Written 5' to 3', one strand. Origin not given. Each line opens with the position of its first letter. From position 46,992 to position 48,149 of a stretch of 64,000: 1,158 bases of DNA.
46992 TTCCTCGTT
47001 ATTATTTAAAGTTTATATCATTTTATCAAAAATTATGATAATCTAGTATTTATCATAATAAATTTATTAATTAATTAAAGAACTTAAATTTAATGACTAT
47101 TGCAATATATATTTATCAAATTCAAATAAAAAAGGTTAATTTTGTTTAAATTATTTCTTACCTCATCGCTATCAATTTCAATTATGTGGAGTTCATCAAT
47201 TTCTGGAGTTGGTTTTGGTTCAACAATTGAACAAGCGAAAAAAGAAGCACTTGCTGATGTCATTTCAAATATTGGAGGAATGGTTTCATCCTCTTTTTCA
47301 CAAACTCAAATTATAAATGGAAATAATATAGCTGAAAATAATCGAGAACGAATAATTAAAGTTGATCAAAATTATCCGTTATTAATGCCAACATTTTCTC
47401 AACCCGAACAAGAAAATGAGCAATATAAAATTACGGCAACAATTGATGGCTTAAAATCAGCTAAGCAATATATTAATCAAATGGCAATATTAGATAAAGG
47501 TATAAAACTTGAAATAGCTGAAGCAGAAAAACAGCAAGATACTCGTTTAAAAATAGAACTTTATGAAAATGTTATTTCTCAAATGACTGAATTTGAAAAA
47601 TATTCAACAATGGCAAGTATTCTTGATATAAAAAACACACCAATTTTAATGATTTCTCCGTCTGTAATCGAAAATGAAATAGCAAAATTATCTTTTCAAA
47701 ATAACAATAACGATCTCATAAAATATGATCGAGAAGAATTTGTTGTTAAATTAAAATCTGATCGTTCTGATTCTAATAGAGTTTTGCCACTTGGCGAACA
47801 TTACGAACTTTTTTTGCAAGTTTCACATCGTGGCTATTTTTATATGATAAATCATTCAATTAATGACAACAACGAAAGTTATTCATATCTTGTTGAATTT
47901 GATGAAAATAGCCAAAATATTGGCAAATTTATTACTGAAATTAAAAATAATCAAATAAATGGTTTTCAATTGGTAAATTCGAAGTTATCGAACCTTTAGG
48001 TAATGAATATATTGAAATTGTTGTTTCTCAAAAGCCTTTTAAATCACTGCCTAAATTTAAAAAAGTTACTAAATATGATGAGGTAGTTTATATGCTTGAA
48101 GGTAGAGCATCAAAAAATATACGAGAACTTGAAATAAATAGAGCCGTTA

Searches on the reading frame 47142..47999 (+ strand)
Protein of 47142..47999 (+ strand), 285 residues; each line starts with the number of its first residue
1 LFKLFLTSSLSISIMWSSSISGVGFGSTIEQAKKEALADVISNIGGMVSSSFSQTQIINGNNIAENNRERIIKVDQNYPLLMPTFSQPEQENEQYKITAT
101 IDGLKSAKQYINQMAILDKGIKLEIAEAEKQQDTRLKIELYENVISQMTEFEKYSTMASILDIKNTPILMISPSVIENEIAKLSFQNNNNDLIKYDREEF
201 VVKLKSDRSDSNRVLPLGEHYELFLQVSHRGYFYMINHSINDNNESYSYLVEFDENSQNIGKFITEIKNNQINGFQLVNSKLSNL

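Call 27: search_protein_families(library=pfam, proteins=[window:47142-47999:+], max_evalue=0.01)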
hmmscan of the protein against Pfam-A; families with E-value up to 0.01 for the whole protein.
window:47142-47999:+ (285 aa): 1 family
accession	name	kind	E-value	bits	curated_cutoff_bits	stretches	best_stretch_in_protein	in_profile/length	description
PF02169.21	LPP20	-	0.0014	19.5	25.9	1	20-66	15-55/97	LPP20 lipoprotein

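Call 51: search_protein_families(library=padloc, proteins=[window:47142-47999:+], max_evalue=0.01)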
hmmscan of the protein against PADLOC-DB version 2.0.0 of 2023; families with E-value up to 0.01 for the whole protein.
window:47142-47999:+ (285 aa): 0 families
